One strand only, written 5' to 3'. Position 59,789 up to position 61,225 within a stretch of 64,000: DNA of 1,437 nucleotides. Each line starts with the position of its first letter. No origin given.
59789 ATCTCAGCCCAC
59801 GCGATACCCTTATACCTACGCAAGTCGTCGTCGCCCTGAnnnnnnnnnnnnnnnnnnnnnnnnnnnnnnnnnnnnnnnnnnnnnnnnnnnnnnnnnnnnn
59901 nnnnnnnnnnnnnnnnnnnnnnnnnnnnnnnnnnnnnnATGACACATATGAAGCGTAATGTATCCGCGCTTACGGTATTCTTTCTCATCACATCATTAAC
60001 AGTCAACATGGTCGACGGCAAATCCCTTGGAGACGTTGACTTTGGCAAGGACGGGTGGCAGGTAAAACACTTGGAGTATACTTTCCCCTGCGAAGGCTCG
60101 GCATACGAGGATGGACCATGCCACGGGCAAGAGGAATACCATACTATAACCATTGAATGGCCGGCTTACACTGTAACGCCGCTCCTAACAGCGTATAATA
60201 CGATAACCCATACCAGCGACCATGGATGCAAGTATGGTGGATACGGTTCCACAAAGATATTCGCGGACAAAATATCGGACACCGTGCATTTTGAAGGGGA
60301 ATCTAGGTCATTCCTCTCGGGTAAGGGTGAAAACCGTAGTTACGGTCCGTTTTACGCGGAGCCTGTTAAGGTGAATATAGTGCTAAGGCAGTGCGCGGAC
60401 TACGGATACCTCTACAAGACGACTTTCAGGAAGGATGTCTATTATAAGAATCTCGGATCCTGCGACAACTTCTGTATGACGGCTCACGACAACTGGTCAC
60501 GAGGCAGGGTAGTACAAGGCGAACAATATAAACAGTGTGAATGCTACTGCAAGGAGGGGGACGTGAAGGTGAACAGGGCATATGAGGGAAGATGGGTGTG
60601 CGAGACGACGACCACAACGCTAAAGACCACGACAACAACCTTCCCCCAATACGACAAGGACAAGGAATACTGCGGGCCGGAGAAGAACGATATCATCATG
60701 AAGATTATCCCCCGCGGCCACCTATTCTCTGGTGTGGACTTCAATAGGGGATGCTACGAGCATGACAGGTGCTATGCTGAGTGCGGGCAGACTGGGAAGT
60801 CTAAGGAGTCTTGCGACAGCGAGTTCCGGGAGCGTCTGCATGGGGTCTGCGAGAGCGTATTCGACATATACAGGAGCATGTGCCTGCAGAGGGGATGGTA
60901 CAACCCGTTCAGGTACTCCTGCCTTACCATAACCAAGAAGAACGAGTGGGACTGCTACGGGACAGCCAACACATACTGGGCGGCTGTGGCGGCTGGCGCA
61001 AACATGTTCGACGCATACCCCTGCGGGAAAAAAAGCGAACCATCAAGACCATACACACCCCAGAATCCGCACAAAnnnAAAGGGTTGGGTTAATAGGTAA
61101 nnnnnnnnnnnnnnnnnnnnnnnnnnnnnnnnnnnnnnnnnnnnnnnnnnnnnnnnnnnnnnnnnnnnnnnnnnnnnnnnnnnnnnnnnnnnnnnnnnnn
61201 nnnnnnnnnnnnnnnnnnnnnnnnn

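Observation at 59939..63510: Three-gene secreted cassette with a shared N-terminal domain and Thr linker but swapped enzymatic heads (PLA2-like versus gluzincin)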

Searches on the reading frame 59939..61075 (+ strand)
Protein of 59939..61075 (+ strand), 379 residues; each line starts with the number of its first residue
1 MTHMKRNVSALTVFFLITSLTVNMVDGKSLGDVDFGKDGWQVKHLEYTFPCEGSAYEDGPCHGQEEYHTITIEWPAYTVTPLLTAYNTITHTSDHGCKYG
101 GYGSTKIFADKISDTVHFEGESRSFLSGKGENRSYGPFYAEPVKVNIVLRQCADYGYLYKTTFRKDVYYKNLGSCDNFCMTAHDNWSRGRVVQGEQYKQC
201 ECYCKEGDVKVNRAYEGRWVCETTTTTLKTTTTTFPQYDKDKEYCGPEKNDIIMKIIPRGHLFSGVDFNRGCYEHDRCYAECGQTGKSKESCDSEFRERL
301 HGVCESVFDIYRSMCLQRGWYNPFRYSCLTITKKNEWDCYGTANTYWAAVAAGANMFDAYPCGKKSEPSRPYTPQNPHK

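Call 4: search_protein_families(library=pfam, proteins=[window:59939-61075:+], max_evalue=1)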
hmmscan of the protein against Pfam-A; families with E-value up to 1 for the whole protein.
window:59939-61075:+ (379 aa): 1 family
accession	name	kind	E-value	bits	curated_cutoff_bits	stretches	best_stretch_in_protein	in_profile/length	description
PF06951.16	PLA2G12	-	3.5e-05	24.3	34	1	269-307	99-134/184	Group XII secretory phospholipase A2 precursor (PLA2G12)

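Call 5: find_homologous_proteins(query=window:59939-61075:+, max_evalue=0.001)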
Query window:59939-61075:+ (379 aa): 1 proteins with E <= 0.001 among 600 candidates.
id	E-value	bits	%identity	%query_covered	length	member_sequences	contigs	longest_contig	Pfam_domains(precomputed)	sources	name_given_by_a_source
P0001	5.2e-270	913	100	99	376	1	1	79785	-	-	-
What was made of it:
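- Tried and rejected: Word-index homolog search with A: found only A itself (call 5).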

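Call 11: search_solved_structures(query=window:59939-61075:+, max_evalue=10, show_alignments=3)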
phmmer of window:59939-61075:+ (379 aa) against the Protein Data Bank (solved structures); distinct sequences matched with E-value up to 10: 0.

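Call 22: search_protein_families(library=ncbifam, proteins=[window:59939-61075:+], max_evalue=0.01)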
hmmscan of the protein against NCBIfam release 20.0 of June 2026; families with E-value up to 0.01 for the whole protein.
window:59939-61075:+ (379 aa): 0 families

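Call 93: find_encoding_contigs(protein=P0001, flank=10000, max_places=3)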
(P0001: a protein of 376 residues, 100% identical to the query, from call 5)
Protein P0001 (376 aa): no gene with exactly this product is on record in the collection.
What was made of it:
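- Tried and rejected: Look-up of the window's own contig: failed (call 93), so the taxon rests on nearest homologs.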

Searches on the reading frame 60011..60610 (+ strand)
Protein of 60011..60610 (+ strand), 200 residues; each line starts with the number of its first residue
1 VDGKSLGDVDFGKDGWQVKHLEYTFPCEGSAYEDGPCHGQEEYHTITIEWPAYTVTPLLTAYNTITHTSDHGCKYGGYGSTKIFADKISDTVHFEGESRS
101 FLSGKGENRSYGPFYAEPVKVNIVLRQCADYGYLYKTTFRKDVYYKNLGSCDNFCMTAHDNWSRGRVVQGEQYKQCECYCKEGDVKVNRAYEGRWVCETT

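Call 23: search_protein_representatives(alignment_id=A1)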
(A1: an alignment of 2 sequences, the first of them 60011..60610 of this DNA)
Query: 2 sequences, 238 profile positions. Proteins with E-value up to 0.001 (for the whole library): 10; up to 1e-10: 8; up to 1e-30: 3. The best 10 are listed.
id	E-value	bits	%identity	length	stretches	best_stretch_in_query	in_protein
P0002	1.0e-106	372.3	-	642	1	1-238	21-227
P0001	2.6e-106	370.9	-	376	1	4-225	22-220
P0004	5.8e-32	127.6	-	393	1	2-215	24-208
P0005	2.1e-27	112.7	-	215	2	116-212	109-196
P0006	2.7e-22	96.0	-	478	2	134-211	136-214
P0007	1.2e-19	87.3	-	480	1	11-232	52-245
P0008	2.9e-15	73.0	-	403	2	112-209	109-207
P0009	8.2e-14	68.2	-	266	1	6-224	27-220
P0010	1.7e-10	57.3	-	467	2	140-215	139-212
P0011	9.6e-05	38.5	-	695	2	133-232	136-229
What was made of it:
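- The family is small, with 10 representatives among 1.84 billion clusters (call 23).
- Tried and rejected: I treat this as a limitation of the word prefilter or tool, because the exhaustive HMMER search (call 23) had already found the family.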

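Call 26: search_protein_families(library=pfam, proteins=[P0004, P0005, P0006, P0007, P0008, P0009, P0010, P0011], max_evalue=0.1)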
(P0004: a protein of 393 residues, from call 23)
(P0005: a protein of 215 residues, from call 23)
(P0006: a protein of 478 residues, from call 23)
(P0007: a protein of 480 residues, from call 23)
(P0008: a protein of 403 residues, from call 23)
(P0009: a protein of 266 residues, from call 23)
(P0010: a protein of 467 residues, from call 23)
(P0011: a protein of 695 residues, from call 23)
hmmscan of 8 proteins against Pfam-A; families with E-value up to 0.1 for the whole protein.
P0004 (393 aa): 0 families

P0005 (215 aa): 1 family
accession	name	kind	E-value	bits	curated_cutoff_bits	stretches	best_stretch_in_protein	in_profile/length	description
PF23328.1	Sha_B_N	-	0.092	13.4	24.4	1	157-192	11-45/62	Shavenoid isoform B N-terminal domain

P0006 (478 aa): 0 families

P0007 (480 aa): 1 family
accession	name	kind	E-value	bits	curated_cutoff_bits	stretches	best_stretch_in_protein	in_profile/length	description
PF10959.13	DUF2761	-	0.065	13.7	25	0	269-319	21-70/94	Protein of unknown function (DUF2761)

P0008 (403 aa): 1 family
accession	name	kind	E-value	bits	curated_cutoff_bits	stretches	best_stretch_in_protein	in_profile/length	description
PF21827.1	New_glue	-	0.082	13.1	31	0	226-264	22-61/94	New glue protein family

P0009 (266 aa): 1 family
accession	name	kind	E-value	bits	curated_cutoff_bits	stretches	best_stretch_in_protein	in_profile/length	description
PF23328.1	Sha_B_N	-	0.031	14.9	24.4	1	173-223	14-61/62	Shavenoid isoform B N-terminal domain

P0010 (467 aa): 0 families

P0011 (695 aa): 2 families
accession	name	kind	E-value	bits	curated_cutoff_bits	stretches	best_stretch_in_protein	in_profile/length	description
PF02369.22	Big_1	-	0.0027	18.2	34.9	1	307-384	3-73/93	Bacterial Ig-like domain (group 1)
PF09134.16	Invasin_D3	-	0.04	14.9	33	0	307-381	6-71/98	Invasin, domain 3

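Call 36: list_cluster_members(proteins=[P0004, P0005, P0006, P0007, P0008, P0009, P0010, P0011])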
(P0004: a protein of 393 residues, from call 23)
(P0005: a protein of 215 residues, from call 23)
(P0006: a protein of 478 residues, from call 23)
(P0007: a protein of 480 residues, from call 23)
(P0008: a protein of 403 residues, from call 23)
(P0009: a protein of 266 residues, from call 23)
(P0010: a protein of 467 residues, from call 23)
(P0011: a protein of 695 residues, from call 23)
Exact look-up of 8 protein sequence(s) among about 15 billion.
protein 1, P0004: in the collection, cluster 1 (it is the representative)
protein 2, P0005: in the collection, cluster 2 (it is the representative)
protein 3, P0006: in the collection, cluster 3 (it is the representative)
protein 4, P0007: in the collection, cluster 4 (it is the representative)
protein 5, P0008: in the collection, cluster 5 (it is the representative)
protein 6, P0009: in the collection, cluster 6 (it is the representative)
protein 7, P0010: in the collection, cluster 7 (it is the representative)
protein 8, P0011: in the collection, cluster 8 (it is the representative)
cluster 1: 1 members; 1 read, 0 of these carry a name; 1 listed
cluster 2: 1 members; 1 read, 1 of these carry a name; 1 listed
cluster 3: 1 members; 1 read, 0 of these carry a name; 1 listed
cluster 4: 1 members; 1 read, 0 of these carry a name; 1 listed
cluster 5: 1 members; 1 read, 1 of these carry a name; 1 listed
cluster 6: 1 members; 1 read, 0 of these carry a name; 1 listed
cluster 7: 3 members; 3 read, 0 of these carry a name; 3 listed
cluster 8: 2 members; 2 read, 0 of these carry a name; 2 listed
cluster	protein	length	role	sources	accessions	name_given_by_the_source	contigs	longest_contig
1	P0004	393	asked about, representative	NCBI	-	-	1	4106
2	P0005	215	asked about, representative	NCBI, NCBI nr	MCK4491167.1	MAG: hypothetical protein KAU03_00985, partial [Candidatus Altiarchaeales archaeon] | hypothetical protein [Candidatus Altiarchaeales archaeon]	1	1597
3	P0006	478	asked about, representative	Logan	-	-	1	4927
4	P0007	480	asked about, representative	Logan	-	-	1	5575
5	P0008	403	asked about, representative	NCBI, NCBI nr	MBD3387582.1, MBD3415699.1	MAG: hypothetical protein GF416_01030 [Candidatus Altiarchaeales archaeon] | hypothetical protein [Candidatus Altiarchaeales archaeon]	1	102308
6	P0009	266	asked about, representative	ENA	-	-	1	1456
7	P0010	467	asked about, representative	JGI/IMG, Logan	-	-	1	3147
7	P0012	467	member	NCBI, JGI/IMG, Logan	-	-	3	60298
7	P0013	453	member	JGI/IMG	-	-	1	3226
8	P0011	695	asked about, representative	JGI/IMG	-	-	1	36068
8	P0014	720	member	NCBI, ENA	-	-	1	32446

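Call 38: find_encoding_contigs(protein=P0008, flank=10000, max_places=3)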
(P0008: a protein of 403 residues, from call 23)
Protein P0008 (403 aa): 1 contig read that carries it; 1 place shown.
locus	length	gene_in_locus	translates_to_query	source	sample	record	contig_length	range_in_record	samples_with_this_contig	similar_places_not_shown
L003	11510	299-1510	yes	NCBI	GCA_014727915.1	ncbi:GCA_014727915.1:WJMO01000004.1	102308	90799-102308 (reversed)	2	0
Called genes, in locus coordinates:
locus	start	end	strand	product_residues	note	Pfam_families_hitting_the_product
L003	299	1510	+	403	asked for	-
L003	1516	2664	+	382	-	-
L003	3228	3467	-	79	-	-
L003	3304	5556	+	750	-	-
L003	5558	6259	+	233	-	-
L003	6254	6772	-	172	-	-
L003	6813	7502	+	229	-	-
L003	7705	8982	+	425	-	PF03952:Enolase_N, PF00113:Enolase_C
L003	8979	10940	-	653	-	-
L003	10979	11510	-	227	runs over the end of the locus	PF00318:Ribosomal_S2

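Call 70: find_encoding_contigs(protein=P0012, flank=6000, max_places=2)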
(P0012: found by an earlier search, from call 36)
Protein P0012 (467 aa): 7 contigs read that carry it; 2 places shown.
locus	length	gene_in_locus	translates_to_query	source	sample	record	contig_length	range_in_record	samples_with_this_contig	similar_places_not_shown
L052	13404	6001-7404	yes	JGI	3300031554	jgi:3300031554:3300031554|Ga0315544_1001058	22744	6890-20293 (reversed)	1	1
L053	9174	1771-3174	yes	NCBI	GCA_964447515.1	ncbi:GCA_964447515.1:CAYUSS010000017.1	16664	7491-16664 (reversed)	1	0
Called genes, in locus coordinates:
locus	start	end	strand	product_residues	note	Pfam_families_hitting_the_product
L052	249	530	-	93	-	PF22277:EncFtn-like (weak), PF03232:COQ7 (weak), PF02915:Rubrerythrin (weak)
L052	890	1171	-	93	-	-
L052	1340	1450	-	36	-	-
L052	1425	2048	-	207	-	PF03575:Peptidase_S51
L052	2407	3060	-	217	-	PF03575:Peptidase_S51, PF09825:BPL_N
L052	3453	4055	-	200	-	-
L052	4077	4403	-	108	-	PF14251:PterinBD-DUF4346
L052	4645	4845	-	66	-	-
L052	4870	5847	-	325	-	-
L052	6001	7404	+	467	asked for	-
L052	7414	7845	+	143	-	-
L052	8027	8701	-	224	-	PF01797:Y1_Tnp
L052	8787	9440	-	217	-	PF09312:SurA_N (weak), PF13624:SurA_N_3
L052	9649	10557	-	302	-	PF18075:FtsX_ECD, PF02687:FtsX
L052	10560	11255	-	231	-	PF00005:ABC_tran, PF13304:AAA_21 (faint)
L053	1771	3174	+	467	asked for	-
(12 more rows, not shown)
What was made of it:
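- The domain is retained across archaeal and bacterial hosts (call 70).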

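Call 71: find_encoding_contigs(protein=P0011, flank=6000, max_places=2)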
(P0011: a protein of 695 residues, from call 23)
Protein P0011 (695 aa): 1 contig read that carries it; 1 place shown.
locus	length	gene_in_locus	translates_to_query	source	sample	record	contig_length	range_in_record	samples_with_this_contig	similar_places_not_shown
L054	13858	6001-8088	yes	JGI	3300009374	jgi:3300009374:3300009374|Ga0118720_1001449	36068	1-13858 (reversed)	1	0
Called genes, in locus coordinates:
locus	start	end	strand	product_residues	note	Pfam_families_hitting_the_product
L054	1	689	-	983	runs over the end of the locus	PF18072:FGAR-AT_linker, PF00586:AIRS, PF02769:AIRS_C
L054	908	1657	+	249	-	PF13489:Methyltransf_23, PF03848:TehB, PF13847:Methyltransf_31, PF08241:Methyltransf_11 (weak), PF08242:Methyltransf_12, PF13649:Methyltransf_25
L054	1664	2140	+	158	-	-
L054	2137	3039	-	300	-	PF00583:Acetyltransf_1, PF13508:Acetyltransf_7, PF08445:FR47 (weak)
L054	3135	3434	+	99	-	-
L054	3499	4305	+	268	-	PF27296:MJ1341_C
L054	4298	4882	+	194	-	-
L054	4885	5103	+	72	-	-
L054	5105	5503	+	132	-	-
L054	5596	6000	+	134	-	PF18936:DUF5684 (faint)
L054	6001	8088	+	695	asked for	-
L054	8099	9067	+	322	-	PF14534:DUF4440 (weak)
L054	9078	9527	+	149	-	-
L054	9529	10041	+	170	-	-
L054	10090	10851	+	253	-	-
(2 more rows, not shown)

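Call 72: find_encoding_contigs(protein=P0004, flank=6000, max_places=2)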
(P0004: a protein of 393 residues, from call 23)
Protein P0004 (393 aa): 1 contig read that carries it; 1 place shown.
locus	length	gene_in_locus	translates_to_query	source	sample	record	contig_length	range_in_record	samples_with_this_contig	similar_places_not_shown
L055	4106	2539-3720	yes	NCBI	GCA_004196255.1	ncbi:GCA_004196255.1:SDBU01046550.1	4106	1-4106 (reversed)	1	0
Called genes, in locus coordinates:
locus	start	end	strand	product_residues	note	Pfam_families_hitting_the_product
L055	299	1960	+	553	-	-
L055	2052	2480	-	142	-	-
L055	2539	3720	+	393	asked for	-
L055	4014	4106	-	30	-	?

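Call 76: find_encoding_contigs(protein=P0006, flank=6000, max_places=2)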
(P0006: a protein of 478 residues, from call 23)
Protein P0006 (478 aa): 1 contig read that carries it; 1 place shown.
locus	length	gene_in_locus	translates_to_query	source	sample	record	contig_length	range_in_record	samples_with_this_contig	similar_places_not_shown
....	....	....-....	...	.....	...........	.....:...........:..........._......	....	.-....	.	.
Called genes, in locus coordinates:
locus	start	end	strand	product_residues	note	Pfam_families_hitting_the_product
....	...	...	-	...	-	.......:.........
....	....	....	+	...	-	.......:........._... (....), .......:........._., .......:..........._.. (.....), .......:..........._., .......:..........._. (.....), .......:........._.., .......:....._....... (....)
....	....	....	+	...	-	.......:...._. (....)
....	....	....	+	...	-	-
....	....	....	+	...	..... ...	-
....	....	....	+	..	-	?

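Call 77: find_encoding_contigs(protein=P0007, flank=6000, max_places=2)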
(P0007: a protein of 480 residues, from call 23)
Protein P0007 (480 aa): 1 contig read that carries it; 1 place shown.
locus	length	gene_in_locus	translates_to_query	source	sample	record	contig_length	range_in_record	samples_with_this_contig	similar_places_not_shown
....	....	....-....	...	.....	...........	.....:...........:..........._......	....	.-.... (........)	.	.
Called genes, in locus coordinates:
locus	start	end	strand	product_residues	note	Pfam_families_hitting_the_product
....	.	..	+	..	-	?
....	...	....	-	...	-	-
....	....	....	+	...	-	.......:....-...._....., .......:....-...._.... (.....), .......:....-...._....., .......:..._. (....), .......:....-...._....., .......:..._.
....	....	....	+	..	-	-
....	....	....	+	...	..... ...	-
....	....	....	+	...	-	?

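Call 78: find_encoding_contigs(protein=P0014, flank=6000, max_places=2)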
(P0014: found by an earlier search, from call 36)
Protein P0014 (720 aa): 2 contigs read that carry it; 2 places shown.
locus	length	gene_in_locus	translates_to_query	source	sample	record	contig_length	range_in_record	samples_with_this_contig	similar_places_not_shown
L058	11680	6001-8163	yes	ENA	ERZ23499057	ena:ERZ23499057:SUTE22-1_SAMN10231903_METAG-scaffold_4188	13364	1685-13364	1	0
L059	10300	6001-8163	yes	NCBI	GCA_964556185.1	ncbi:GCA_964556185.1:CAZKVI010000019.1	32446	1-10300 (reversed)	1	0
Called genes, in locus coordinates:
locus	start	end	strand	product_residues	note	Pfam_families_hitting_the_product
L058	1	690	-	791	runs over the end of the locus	?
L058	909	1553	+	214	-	PF13489:Methyltransf_23, PF03848:TehB, PF13847:Methyltransf_31, PF08241:Methyltransf_11 (weak), PF08242:Methyltransf_12, PF13649:Methyltransf_25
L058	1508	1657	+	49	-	-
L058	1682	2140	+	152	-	-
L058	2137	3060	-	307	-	PF00583:Acetyltransf_1, PF13508:Acetyltransf_7, PF08445:FR47 (weak)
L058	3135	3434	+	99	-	-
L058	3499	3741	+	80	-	-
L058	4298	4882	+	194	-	-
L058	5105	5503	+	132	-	-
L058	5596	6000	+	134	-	PF18936:DUF5684 (faint)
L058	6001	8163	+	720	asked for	-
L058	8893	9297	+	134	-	-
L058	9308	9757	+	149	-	-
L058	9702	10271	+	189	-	-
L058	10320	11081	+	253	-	-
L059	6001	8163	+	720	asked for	-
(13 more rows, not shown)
